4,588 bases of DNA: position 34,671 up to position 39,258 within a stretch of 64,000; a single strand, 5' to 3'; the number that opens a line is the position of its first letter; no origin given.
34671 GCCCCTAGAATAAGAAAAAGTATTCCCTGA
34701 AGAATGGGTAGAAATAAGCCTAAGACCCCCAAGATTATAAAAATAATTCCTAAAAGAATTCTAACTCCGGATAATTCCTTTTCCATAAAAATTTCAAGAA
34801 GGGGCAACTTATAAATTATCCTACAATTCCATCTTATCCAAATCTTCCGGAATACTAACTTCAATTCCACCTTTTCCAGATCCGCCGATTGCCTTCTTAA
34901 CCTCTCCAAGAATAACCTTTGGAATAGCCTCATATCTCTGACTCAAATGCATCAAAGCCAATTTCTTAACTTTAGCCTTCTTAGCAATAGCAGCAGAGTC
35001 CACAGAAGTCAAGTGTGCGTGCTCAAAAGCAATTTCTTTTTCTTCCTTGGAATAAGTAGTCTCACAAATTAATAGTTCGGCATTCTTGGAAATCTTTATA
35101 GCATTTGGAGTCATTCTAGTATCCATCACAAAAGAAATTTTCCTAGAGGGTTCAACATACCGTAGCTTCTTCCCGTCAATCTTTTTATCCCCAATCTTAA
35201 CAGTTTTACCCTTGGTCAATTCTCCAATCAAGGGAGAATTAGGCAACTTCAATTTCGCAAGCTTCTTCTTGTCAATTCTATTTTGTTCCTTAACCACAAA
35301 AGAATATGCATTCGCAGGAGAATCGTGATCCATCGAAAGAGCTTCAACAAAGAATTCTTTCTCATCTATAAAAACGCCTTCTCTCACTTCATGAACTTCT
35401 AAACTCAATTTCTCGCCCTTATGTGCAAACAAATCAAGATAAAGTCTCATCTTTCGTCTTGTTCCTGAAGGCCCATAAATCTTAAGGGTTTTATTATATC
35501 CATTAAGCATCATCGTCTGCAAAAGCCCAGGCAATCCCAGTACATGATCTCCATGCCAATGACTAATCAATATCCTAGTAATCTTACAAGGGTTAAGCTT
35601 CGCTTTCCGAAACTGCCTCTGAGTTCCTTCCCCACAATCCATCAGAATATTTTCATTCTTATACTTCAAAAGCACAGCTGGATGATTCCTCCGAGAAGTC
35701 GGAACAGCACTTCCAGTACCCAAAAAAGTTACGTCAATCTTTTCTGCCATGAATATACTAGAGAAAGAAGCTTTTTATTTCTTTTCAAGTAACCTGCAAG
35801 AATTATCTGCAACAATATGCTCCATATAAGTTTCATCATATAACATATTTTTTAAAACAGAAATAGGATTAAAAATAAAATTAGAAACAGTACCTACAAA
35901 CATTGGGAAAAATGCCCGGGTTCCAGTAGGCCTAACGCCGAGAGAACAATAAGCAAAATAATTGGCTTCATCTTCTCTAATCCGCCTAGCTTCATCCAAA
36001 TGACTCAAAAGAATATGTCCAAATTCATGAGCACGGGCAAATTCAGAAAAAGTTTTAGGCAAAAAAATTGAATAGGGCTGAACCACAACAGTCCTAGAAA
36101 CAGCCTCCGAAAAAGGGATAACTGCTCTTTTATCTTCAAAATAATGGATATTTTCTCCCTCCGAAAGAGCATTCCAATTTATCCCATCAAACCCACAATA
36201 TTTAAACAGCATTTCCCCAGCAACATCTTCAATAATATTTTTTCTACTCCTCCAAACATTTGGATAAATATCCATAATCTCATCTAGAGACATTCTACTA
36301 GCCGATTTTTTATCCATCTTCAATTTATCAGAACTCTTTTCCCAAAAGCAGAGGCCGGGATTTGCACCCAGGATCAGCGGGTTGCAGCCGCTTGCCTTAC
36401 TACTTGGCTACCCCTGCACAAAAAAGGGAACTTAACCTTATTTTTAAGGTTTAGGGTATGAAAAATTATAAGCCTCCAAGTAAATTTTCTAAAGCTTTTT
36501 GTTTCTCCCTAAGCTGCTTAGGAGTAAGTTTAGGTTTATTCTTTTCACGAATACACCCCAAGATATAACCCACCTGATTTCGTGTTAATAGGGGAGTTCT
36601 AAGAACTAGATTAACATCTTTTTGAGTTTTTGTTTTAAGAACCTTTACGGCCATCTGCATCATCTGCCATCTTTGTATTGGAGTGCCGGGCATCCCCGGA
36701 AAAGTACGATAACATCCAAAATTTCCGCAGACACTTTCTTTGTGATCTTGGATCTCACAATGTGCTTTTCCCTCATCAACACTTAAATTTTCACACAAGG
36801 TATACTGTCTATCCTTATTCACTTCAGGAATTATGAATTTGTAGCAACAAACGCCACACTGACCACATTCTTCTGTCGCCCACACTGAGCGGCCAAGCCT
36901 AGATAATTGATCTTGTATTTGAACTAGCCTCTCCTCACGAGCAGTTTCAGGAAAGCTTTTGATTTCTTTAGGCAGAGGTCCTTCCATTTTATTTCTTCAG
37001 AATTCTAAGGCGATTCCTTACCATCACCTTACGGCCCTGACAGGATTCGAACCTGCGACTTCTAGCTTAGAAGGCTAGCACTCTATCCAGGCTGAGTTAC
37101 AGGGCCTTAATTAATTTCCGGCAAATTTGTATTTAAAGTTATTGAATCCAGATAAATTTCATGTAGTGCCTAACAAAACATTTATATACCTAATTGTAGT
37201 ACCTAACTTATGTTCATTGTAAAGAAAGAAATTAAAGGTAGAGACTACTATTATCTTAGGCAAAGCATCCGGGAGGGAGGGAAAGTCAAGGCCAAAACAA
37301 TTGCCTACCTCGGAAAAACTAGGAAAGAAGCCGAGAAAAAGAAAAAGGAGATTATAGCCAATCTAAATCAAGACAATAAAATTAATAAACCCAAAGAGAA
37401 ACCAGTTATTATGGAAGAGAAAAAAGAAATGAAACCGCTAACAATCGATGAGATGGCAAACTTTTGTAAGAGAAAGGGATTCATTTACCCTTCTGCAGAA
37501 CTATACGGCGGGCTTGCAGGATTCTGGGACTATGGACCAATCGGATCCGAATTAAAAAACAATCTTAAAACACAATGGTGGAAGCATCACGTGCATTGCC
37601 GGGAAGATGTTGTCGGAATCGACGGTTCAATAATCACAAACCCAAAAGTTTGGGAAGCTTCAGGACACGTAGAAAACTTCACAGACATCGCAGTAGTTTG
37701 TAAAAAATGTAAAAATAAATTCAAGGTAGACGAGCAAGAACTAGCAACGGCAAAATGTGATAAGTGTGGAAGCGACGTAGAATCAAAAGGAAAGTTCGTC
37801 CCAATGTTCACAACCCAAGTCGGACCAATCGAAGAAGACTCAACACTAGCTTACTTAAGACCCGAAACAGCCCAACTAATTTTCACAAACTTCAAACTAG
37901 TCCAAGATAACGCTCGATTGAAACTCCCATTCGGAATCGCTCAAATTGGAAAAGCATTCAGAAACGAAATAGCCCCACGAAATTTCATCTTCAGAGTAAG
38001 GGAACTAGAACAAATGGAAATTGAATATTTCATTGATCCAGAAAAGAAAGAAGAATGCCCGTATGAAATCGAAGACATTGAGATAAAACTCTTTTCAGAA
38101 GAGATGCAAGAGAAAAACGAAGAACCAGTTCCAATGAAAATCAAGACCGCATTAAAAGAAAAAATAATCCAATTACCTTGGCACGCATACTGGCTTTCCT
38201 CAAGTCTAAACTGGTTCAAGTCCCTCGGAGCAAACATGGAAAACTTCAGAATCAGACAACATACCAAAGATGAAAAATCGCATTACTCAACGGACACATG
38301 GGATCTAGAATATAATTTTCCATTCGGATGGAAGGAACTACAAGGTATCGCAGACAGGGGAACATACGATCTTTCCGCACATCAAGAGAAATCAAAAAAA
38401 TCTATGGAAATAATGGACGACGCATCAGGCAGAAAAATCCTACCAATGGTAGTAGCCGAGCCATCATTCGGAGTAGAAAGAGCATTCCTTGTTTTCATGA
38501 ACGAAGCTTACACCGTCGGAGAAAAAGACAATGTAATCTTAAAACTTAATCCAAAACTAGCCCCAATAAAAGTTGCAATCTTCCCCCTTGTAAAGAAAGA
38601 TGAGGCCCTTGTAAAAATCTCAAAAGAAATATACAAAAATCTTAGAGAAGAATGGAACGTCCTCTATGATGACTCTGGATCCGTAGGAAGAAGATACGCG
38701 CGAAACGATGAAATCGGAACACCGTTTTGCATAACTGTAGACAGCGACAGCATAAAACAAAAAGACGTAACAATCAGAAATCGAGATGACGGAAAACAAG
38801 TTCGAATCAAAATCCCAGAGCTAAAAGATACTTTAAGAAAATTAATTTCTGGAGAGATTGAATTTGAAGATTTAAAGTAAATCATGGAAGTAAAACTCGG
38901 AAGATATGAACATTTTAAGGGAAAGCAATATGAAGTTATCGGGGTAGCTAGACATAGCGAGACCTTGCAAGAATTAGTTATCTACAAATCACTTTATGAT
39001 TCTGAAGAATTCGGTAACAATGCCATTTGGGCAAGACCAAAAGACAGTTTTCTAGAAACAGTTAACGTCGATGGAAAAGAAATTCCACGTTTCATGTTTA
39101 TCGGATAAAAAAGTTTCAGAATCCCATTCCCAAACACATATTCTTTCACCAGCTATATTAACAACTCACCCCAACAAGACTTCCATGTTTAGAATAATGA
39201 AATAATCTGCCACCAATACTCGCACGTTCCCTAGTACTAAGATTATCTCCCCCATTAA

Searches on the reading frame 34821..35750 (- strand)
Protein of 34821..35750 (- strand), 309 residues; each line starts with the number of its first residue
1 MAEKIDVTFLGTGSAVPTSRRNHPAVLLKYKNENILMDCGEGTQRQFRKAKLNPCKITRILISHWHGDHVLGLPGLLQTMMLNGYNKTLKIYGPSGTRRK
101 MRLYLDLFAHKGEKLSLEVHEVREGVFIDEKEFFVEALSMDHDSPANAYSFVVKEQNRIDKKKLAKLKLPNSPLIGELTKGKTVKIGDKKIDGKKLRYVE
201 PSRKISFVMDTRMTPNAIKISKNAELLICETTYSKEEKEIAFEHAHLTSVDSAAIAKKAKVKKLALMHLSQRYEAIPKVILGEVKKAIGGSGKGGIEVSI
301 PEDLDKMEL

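Call 23: search_protein_families(library=pfam, proteins=[window:34821-35750:-], max_evalue=0.001)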
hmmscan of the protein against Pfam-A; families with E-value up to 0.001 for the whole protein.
window:34821-35750:- (309 aa): 4 families
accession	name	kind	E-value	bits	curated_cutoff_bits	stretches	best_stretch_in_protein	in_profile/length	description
PF12706.13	Lactamase_B_2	-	5.2e-17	62.5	27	1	34-156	2-133/200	Beta-lactamase superfamily domain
PF00753.33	Lactamase_B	-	2.2e-10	41.2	22.7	1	21-79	4-66/196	Metallo-beta-lactamase superfamily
PF13691.12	Lactamase_B_4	-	1.2e-06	28.5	27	1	15-70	4-61/63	tRNase Z endonuclease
PF23023.1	Anti-Pycsar_Apyc1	-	7.1e-06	26.1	50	1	6-95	4-91/250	Anti-Pycsar protein Apyc1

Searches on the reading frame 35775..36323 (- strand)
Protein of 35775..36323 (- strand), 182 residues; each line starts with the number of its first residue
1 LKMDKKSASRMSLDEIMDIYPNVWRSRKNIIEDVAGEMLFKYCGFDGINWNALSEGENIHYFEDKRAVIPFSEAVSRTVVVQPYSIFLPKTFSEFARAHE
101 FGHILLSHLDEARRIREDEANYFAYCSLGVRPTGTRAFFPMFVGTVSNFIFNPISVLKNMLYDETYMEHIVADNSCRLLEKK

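Call 23: search_protein_families(library=pfam, proteins=[window:35775-36323:-], max_evalue=0.001)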
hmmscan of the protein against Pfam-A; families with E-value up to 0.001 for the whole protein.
window:35775-36323:- (182 aa): 1 family
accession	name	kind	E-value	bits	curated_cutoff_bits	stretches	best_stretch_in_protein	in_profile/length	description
PF06114.19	Peptidase_M78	-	0.00015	22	22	1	94-126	43-84/123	IrrE N-terminal-like domain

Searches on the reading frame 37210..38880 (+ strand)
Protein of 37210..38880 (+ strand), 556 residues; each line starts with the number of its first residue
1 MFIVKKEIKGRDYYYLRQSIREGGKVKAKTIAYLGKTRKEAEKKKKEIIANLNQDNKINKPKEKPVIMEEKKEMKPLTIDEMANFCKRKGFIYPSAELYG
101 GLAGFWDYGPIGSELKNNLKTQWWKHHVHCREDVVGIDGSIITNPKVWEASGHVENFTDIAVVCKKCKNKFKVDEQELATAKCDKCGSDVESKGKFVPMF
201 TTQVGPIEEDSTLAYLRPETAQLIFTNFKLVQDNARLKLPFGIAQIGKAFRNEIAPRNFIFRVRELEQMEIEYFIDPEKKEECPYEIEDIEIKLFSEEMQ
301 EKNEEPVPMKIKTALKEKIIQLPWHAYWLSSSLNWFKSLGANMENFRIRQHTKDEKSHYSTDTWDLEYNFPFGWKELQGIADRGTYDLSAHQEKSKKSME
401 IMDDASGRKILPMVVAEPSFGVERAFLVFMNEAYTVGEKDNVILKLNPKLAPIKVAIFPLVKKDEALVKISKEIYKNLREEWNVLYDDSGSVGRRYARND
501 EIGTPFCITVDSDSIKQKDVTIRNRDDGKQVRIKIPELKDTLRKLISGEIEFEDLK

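Call 23: search_protein_families(library=pfam, proteins=[window:37210-38880:+], max_evalue=0.001)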
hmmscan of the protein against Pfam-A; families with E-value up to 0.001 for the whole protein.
window:37210-38880:+ (556 aa): 2 families
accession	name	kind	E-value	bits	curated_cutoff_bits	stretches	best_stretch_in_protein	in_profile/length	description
PF03129.25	HGTP_anticodon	-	8.4e-21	74.4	21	1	454-544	1-93/94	Anticodon binding domain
PF00587.30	tRNA-synt_2b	-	2.3e-06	28.2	29.3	1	213-297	10-93/179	tRNA synthetase class II core domain (G, H, P, S and T)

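Call 48: search_protein_families(library=ncbifam, proteins=[window:37210-38880:+], max_evalue=0.001)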
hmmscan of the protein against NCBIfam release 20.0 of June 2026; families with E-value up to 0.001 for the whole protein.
window:37210-38880:+ (556 aa): 11 families
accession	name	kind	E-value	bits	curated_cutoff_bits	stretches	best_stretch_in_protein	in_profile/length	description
NF003211.1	PRK04173.1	equivalog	2.3e-170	567.4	312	2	180-541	127-453/454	glycine--tRNA ligase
TIGR00389.1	glyS_dimeric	equivalog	2.7e-152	508.2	243.3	2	80-405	4-347/565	glycine--tRNA ligase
NF011484.0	PRK14894.1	equivalog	3e-120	401.9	1050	3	77-282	4-207/539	glycine--tRNA ligase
NF008979.1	PRK12325.1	exception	2.9e-16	59.4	550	1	440-540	332-434/437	proline--tRNA ligase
NF006625.0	PRK09194.1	equivalog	1.6e-12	47.1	558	1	438-542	453-558/559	proline--tRNA ligase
TIGR00409.1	proS_fam_II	equivalog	1.6e-12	47.1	306.7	1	448-543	469-566/568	proline--tRNA ligase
TIGR00408.1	proS_fam_I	equivalog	1.9e-11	43.5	437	1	440-546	270-381/475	proline--tRNA ligase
NF003068.0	PRK03991.1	equivalog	4.2e-08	32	484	1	404-548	451-594/613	threonine--tRNA ligase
TIGR00418.1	thrS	equivalog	3e-05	23.1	383.65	0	450-544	470-563/565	threonine--tRNA ligase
TIGR00442.1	hisS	equivalog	3.9e-05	22.8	286.75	0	450-534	322-405/406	histidine--tRNA ligase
NF011500.0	PRK14938.1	equivalog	0.00036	19.6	362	1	446-543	268-364/387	Ser-tRNA(Thr) hydrolase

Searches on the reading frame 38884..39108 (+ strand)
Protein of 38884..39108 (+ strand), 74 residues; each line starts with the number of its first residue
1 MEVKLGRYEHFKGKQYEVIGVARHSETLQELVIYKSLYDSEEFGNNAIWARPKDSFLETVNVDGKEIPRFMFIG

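Call 81: search_protein_families(library=pfam, proteins=[window:38884-39108:+], max_evalue=0.001)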
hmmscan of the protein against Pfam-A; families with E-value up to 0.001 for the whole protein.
window:38884-39108:+ (74 aa): 1 family
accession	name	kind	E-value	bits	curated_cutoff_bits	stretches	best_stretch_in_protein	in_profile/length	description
PF07866.17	DUF1653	-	1.4e-26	93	23.5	1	6-71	1-61/62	Protein of unknown function (DUF1653)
